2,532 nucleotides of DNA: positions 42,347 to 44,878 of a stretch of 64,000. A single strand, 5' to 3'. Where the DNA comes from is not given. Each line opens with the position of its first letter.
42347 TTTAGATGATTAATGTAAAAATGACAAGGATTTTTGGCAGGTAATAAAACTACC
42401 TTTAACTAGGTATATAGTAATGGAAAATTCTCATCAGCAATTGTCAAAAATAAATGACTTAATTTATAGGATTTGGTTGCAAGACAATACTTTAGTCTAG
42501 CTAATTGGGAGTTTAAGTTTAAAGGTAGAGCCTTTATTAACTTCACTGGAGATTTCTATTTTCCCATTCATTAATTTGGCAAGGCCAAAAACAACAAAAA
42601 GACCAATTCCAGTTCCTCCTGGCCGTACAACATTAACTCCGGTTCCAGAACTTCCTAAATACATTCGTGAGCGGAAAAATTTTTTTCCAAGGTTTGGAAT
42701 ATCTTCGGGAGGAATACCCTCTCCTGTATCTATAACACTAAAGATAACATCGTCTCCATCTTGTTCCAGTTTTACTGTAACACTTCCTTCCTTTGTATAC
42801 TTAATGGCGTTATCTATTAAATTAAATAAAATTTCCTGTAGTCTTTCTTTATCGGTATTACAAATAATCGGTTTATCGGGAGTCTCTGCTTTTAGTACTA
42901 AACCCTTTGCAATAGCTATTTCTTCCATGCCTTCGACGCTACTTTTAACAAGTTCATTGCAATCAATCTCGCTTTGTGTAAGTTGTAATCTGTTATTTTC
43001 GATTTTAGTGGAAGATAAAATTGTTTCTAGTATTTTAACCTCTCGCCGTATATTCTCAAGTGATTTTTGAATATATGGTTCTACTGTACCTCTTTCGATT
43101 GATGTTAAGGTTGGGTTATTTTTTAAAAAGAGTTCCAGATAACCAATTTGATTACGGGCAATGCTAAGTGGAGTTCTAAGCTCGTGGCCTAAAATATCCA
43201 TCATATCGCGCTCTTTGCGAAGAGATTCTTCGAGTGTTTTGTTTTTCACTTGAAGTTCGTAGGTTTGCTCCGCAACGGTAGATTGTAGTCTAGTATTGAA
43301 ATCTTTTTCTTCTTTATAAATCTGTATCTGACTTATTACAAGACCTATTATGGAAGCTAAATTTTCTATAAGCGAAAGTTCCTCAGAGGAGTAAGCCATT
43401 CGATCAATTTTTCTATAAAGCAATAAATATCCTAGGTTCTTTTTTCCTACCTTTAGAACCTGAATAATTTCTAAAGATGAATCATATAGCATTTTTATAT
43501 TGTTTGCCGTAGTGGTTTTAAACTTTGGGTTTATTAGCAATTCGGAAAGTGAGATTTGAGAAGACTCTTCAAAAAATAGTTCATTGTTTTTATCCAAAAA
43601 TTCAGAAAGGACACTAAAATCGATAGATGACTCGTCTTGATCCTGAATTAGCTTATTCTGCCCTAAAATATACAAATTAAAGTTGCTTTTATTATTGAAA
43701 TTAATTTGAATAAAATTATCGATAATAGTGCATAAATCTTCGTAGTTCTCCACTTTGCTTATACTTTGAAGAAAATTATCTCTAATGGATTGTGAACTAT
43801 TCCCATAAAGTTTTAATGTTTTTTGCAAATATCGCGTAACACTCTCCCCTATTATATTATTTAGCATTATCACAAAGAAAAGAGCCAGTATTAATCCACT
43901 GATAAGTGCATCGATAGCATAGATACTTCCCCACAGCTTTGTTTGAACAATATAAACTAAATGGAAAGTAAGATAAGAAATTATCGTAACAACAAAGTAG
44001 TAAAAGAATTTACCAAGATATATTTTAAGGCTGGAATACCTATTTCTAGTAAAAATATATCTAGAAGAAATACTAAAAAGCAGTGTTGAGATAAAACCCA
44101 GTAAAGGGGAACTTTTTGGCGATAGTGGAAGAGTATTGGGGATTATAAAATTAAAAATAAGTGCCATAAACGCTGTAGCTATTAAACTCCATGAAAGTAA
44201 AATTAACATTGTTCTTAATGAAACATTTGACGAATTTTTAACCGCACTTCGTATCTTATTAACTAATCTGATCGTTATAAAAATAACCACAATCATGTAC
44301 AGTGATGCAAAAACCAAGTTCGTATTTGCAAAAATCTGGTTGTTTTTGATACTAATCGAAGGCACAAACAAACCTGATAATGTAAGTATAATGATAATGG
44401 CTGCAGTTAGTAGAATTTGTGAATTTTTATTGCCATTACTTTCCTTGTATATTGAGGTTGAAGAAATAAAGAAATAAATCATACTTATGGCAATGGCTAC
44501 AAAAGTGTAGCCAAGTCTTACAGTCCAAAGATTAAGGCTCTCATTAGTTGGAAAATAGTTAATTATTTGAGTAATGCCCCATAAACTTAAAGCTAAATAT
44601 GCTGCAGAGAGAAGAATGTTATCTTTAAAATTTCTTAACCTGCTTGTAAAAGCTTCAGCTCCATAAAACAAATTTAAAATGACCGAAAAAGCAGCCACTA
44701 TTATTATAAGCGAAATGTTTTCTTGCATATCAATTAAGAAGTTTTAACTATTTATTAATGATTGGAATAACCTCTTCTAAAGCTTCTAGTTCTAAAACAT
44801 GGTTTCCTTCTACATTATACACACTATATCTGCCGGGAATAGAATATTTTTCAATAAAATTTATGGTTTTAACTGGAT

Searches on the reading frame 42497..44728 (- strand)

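Call 106: search_protein_families(library=pfam, proteins=[window:42497-44728:-], max_evalue=0.00001)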
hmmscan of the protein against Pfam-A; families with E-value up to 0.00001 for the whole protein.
window:42497-44728:- (743 aa): 1 family
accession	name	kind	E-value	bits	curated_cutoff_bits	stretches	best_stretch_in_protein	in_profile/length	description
PF02518.31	HATPase_c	-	2.1e-28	99.4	26.4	1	626-742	2-109/111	Histidine kinase-, DNA gyrase B-, and HSP90-like ATPase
